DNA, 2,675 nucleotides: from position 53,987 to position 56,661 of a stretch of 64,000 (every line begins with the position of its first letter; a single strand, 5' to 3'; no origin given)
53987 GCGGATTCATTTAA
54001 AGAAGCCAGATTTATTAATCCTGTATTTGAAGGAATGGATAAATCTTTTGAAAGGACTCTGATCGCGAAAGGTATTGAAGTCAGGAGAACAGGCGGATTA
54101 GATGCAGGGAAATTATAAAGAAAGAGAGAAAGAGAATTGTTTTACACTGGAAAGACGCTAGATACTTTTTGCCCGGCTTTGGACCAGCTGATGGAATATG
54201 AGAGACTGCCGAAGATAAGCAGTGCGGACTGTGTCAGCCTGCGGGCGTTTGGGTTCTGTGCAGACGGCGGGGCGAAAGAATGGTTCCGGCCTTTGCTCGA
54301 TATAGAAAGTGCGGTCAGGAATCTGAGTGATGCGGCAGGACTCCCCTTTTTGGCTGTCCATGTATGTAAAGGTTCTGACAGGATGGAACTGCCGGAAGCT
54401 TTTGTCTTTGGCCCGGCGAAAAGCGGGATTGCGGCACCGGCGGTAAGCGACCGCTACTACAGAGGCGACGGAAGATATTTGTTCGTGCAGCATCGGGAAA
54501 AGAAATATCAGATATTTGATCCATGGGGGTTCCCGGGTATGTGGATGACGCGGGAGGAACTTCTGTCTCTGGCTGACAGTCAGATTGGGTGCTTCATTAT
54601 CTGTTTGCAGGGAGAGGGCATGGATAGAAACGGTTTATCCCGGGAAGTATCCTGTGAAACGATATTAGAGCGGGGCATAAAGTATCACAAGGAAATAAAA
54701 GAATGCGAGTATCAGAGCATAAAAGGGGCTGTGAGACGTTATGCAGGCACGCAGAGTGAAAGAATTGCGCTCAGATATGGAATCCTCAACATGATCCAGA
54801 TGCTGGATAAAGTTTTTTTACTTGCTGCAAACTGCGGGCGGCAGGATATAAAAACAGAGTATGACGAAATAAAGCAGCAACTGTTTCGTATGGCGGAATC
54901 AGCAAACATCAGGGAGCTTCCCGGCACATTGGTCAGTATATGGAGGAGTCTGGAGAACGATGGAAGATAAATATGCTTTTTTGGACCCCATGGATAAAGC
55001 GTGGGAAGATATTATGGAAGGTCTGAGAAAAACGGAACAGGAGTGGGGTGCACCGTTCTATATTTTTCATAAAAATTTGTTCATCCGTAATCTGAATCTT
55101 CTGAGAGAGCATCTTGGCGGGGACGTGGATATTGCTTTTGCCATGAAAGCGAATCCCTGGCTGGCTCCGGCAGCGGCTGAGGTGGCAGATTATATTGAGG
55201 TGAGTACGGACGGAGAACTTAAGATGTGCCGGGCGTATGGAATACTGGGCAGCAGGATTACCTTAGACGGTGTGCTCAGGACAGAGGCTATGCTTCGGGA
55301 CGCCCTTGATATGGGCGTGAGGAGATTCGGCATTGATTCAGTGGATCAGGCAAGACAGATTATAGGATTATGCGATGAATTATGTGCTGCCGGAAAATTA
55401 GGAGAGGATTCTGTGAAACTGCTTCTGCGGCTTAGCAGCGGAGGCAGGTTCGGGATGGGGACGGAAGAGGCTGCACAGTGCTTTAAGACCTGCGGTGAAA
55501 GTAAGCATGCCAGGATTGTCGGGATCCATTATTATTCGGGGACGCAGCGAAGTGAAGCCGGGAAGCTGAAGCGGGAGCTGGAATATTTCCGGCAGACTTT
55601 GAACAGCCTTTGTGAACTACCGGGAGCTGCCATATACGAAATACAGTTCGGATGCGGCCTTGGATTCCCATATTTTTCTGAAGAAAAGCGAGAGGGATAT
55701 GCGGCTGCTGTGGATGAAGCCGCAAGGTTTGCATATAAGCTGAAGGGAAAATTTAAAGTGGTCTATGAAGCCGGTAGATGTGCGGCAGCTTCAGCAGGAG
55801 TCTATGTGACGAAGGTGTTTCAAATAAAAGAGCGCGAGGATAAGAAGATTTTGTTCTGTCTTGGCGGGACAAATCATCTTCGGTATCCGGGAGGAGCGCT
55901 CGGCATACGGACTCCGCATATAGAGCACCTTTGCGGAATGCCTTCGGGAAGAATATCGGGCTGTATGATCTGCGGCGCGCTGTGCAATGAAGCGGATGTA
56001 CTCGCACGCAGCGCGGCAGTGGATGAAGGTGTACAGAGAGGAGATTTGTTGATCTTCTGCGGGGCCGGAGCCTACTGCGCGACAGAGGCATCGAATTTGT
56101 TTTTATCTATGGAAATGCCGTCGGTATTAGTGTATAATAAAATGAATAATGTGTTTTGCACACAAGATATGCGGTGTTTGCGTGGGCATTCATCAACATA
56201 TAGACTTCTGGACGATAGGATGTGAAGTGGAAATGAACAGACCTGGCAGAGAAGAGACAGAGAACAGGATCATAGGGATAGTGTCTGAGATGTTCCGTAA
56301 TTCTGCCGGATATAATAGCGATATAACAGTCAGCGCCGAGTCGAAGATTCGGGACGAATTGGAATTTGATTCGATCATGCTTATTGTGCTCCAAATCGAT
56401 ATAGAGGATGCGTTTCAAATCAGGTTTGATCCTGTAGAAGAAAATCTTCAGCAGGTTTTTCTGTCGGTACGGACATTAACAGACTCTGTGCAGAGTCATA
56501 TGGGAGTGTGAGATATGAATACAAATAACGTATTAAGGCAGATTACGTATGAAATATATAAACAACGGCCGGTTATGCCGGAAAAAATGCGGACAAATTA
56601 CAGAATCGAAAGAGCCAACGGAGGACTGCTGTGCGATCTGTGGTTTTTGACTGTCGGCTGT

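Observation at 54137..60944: Tightly coupled seven-gene carrier-protein pathway with butirosin-like logic but a novel enzyme set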

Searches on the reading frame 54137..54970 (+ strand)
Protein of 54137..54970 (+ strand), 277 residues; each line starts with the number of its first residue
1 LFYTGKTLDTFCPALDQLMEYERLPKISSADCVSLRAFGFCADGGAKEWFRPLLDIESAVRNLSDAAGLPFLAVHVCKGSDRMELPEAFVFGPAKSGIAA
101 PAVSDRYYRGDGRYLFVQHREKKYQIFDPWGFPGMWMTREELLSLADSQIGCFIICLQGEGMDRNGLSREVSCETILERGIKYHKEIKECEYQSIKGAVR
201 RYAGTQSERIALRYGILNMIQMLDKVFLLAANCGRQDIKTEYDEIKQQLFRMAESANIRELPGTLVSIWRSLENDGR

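Call 3: search_protein_families(library=pfam, proteins=[window:54137-54970:+], max_evalue=0.01)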
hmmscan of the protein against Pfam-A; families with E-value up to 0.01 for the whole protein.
window:54137-54970:+ (277 aa): 0 families

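Call 4: search_protein_families(library=ncbifam, proteins=[window:54137-54970:+], max_evalue=0.01)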
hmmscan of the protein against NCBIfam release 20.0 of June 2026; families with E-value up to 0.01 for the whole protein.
window:54137-54970:+ (277 aa): 0 families

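Call 5: search_protein_families(library=pfam, proteins=[window:54137-54970:+], max_evalue=10)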
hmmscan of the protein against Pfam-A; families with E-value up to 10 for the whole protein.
window:54137-54970:+ (277 aa): 0 families

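Call 7: search_protein_families(library=padloc, proteins=[window:54137-54970:+], max_evalue=0.01)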
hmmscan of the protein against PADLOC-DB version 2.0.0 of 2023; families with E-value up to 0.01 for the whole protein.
window:54137-54970:+ (277 aa): 0 families

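Call 14: find_homologous_proteins(query=window:54137-54970:+, max_evalue=0.001)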
Query window:54137-54970:+ (277 aa): 39 proteins with E <= 0.001 among 950 candidates.
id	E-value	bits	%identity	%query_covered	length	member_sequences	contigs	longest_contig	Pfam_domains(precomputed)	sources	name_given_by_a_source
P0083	6.4e-185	631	99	100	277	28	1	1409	-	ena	-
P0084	2.3e-160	550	91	100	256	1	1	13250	-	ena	-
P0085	6.9e-147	506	79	100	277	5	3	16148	-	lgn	-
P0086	2.1e-145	501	80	100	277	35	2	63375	-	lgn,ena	-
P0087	3.6e-145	500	79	100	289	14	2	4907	-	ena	-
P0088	5.9e-144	496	80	100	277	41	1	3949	-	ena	-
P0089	9.9e-143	492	78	100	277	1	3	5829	-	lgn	-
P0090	6.0e-142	490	77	100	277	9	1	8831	-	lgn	-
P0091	1.1e-140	486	76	100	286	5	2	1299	-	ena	-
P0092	1.9e-140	485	77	100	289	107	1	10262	-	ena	-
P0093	1.6e-137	475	76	100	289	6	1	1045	-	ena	-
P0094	4.6e-137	474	75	100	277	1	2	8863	-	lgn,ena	-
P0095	7.2e-137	473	76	100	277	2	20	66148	-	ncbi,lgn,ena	-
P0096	1.2e-135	469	75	100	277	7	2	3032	-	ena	-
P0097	5.8e-135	467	75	100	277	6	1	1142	-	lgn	-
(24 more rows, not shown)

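Call 41: predict_structure(alignment_id=A3)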
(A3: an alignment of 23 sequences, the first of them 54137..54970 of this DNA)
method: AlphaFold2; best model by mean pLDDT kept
length: 277 residues; sequences in the alignment: 23
mean_pLDDT: 60.9   pTM: 0.60
mean pLDDT of the five models: 60.9, 55.9, 55.3, 54.4, 53.5
residues with pLDDT >= 90: 0; 70-90: 96; 50-70: 106; < 50: 75
segments of 3 or more residues with pLDDT < 50: 1-15, 24-52, 97-111, 131-133, 164-168, 274-277
pLDDT, mean of each block of 10 residues (from residue 1): 27 48 46 35 38 68 76 71 72 55 36 70 68 60 68 75 46 63 69 68 62 63 65 70 83 78 72 48
secondary structure, 60 per line:
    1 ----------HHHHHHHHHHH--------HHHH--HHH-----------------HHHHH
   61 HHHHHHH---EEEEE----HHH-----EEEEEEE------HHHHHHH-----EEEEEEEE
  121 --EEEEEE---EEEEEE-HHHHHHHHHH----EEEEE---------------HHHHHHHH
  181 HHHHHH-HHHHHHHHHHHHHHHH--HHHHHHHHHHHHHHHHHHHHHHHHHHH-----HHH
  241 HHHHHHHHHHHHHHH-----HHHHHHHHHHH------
elements in order: H11-21 H30-33 H56-67 E71-75 E88-94 H101-107 E113-120 E123-128 E132-137 H139-148 E153-157 H173-186 H188-203 H206-232 H238-255 H261-271

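Call 52: fold_search(model_id=the predicted structure, library=pdb)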
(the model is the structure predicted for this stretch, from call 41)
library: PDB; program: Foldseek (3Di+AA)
matches with E <= 10: 116; with E <= 0.001: 0
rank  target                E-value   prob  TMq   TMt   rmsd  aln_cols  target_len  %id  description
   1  2dos_MODEL_1_A        7.7e-02  0.66  0.22  0.32  16.5       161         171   13  Structural basis for the recognition of Lys48-linked polyubiquitin chain by the Josephin domain of ataxin-3, a (released 2007-05-22)
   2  6hgc_A                1.7e-01  0.16  0.21  0.19  23.4       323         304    7  Structure of Calypso in complex with DEUBAD of ASX (released 2019-01-23)
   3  6pgv_A                2.6e-01  0.63  0.25  0.40  10.5       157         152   14  Human Josephin-2 in complex with ubiquitin (released 2019-10-23)
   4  2jj6_A                2.7e-01  0.13  0.11  0.20  12.7       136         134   14  Crystal structure of the putative carbohydrate recognition domain of the human galectin-related protein (released 2008-05-06)
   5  1uch                  7.4e-01  0.15  0.20  0.25  12.3       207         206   11  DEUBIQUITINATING ENZYME UCH-L3 (HUMAN) AT 1.8 ANGSTROM RESOLUTION (released 1998-01-28)
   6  5it6                  7.4e-01  0.07  0.10  0.19  13.7       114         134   14  Galectin-related protein: an integral member of the network of chicken galectins (released 2016-07-13)
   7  6cga_C                8.7e-01  0.08  0.22  0.21  22.2       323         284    9  Structure of the PR-DUB complex (released 2018-10-03)
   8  9v33_K                9.2e-01  0.13  0.23  0.28  18.4       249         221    8  Calypso/Asx/NCP-ub complex (released 2026-03-18)
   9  8ilv_B                9.2e-01  0.08  0.15  0.16  25.7       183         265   15  Cryo-EM structure of PI3Kalpha in complex with compound 18 (released 2023-09-06)
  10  8v8h_B                9.7e-01  0.04  0.12  0.14  28.6       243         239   14  PI3Ka H1047R co-crystal structure with inhibitor in cryptic pocket near H1047R (compound 4). (released 2024-03-20)
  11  9e7k_A                1.0e+00  0.08  0.21  0.21  21.7       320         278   10  Crystal structure of the UCH37 RPN13 DEUBAD complex bound to an inhibitory nanobody in the canonical ubiquitin binding (released 2025-09-03)
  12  9ow2_B                1.1e+00  0.08  0.14  0.15  13.1       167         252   11  Crystal Structure of the Surface Protein (CD630_07380) from Clostridium difficile Strain 630 (released 2025-06-18)
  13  6r9j_A                1.2e+00  0.21  0.16  0.08   5.4        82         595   13  Structure of Saccharomyces cerevisiae apo Pan2 pseudoubiquitin hydrolase-RNA exonuclease (UCH-Exo) module in complex w (released 2019-05-22)
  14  4wlp_A                1.3e+00  0.09  0.23  0.21  21.6       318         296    8  Crystal structure of UCH37-NFRKB Inhibited Deubiquitylating Complex (released 2015-03-04)
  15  2jj6_B                1.3e+00  0.06  0.12  0.21  11.7       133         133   14  Crystal structure of the putative carbohydrate recognition domain of the human galectin-related protein (released 2008-05-06)
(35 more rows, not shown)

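Call 83: search_protein_families(library=pfam, alignment_id=A2, max_evalue=1)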
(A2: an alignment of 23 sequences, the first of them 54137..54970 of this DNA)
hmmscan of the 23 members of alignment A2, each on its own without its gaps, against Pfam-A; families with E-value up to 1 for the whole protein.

A. member 1, window:54137-54970:+ (277 aa): 0 families

B. families by the number of members that match (of 23 scanned): 9 families
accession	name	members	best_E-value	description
PF23163.1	CSD_RNase_II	1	0.0021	CSD-like barrel domain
PF16505.10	Emaravirus_P4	1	0.0075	P4 movement protein of Emaravirus, and the 30K superfamily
PF09548.15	Spore_III_AB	1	0.02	Stage III sporulation protein AB (spore_III_AB)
PF17461.7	DUF5423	1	0.069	Family of unknown function (DUF5423)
PF10906.13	Mrx7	1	0.075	MIOREX complex component 7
PF12604.14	gp37_C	1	0.092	Tail fibre protein gp37 C terminal domain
PF10413.14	Rhodopsin_N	1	0.1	Amino terminal of the G-protein receptor rhodopsin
PF21362.3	Sina_RING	1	0.11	E3 ubiquitin-protein ligase sina/sinah, RING finger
PF08897.16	DUF1841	1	0.17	Domain of unknown function (DUF1841)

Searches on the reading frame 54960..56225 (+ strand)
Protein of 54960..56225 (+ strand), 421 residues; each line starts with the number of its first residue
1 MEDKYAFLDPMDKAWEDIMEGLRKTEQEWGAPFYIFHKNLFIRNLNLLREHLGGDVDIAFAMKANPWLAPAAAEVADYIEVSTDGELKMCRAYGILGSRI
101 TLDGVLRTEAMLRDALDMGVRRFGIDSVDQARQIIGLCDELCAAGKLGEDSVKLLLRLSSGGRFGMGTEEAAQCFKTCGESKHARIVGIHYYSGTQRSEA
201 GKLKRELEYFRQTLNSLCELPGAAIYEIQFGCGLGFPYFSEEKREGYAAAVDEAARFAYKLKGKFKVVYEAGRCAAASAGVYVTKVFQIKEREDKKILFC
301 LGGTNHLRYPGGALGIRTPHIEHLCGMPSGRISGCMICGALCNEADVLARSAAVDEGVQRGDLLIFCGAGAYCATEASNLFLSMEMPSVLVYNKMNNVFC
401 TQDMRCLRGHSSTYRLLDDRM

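Call 3: search_protein_families(library=pfam, proteins=[window:54960-56225:+], max_evalue=0.01)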
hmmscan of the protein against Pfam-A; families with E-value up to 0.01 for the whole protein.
window:54960-56225:+ (421 aa): 3 families
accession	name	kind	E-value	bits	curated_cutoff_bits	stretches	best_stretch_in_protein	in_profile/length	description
PF02784.22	Orn_Arg_deC_N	-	6.1e-16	59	23.4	1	42-277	5-247/247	Pyridoxal-dependent decarboxylase, pyridoxal binding domain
PF00278.28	Orn_DAP_Arg_deC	-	1e-09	39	23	1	216-370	5-95/95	Pyridoxal-dependent decarboxylase, C-terminal sheet domain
PF01168.26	Ala_racemase_N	-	6.1e-09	36.3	24.1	1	42-217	7-181/220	Alanine racemase, N-terminal domain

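Call 4: search_protein_families(library=ncbifam, proteins=[window:54960-56225:+], max_evalue=0.01)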
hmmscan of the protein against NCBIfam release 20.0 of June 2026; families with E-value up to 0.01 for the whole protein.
window:54960-56225:+ (421 aa): 5 families
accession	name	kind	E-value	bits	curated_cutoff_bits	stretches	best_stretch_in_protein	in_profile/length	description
TIGR01048.1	lysA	equivalog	2.1e-41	141.8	297.9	1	22-396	16-400/417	diaminopimelate decarboxylase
TIGR03099.1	dCO2ase_PEP1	hypoth_equivalog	3.9e-40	138.1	478.45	1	27-386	20-392/398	pyridoxal-dependent decarboxylase, exosortase A system-associated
NF006515.0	PRK08961.1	equivalog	9.2e-16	57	802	1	30-379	502-847/861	bifunctional aspartate kinase/diaminopimelate decarboxylase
NF052544.1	OrLyDeCDokD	equivalog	4.4e-08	32.1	700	1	25-292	36-325/461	ornithine/lysine decarboxylase DokD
TIGR01273.1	speA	equivalog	0.006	15.1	624.1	1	162-296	213-358/624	arginine decarboxylase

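Call 7: search_protein_families(library=padloc, proteins=[window:54960-56225:+], max_evalue=0.01)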
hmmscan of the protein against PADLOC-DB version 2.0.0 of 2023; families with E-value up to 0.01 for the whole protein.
window:54960-56225:+ (421 aa): 0 families

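Call 36: search_solved_structures(query=window:54960-56225:+, max_evalue=0.00001)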
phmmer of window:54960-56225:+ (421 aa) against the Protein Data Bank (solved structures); distinct sequences matched with E-value up to 0.00001: 29.
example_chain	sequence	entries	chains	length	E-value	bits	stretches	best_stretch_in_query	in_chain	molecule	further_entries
2p3e_A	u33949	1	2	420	1.6e-26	96.5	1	21-393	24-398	Diaminopimelate decarboxylase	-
1tuf_A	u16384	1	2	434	7.9e-23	84.4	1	28-394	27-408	Diaminopimelate decarboxylase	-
1twi_A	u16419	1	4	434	7.9e-23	84.4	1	28-394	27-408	Diaminopimelate decarboxylase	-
3vab_A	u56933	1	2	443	5.4e-19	71.7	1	27-390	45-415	Diaminopimelate decarboxylase 1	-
3n2b_A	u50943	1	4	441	6.4e-19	71.5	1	24-392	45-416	Diaminopimelate decarboxylase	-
2j66_A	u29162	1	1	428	1.7e-17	66.8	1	28-387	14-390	BTRK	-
7ru7_A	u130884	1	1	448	1.9e-17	66.6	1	28-387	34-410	L-glutamyl-[BtrI acyl-carrier protein] decarboxylase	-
4xg1_A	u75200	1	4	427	2.3e-17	66.4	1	25-391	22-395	Diaminopimelate decarboxylase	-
3c5q_A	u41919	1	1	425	8.1e-15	58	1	29-379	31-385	Diaminopimelate decarboxylase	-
2qgh_A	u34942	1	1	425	1.4e-14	57.2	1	29-379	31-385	Diaminopimelate decarboxylase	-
2yxx_A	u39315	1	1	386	3e-13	52.8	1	20-391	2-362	Diaminopimelate decarboxylase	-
2plj_A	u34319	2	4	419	4.9e-13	52.1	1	23-380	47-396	lysine/ornithine decarboxylase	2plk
6knh_A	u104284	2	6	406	4.5e-12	48.9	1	43-390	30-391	Probable diaminopimelate decarboxylase protein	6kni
6knk_A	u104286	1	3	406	2.7e-11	46.4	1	45-390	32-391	Probable diaminopimelate decarboxylase protein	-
5gjm_A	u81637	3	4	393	4.9e-11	45.5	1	31-380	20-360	Lysine/ornithine decarboxylase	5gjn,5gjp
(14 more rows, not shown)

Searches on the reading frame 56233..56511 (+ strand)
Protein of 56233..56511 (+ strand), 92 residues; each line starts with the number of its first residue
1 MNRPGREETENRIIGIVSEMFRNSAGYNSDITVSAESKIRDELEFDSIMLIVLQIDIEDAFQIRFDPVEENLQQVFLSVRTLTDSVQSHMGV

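Call 3: search_protein_families(library=pfam, proteins=[window:56233-56511:+], max_evalue=0.01)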
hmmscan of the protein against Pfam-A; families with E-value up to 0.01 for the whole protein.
window:56233-56511:+ (92 aa): 1 family
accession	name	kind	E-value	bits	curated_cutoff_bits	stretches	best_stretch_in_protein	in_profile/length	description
PF00550.31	PP-binding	-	0.00066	20.3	20.8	1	32-68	17-52/67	Phosphopantetheine attachment site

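Call 4: search_protein_families(library=ncbifam, proteins=[window:56233-56511:+], max_evalue=0.01)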
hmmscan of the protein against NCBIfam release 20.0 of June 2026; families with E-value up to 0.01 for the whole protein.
window:56233-56511:+ (92 aa): 7 families
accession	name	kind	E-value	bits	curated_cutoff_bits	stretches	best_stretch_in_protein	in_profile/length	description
NF009104.0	PRK12449.1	equivalog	2.5e-06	27.3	70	1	10-65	3-57/80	acyl carrier protein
NF002150.0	PRK00982.1-4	subfamily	0.00014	22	66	1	13-73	6-66/80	acyl carrier protein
NF040636.1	AcpM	exception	0.00029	20.8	146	1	9-87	2-73/93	meromycolate extension acyl carrier protein AcpM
NF005798.0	PRK07639.1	equivalog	0.001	19.5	100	1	32-88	25-80/91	petrobactin biosynthesis protein AsbD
NF058660.1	cispen_ACP_AmcB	equivalog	0.0013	18.8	80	1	33-88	23-77/80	cispentacin biosynthesis acyl carrier protein AmcB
NF002147.0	PRK00982.1-1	equivalog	0.0015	18.3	84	1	9-73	4-65/83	acyl carrier protein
NF002148.0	PRK00982.1-2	subfamily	0.0031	17.3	71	1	10-66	6-57/79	acyl carrier protein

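Call 7: search_protein_families(library=padloc, proteins=[window:56233-56511:+], max_evalue=0.01)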
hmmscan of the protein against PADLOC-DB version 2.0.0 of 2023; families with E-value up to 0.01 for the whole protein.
window:56233-56511:+ (92 aa): 1 family
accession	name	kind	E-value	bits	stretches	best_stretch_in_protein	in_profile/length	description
PDLC03147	Specificity_I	-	0.0093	12.8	1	28-89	289-350/431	Type I specificity subunit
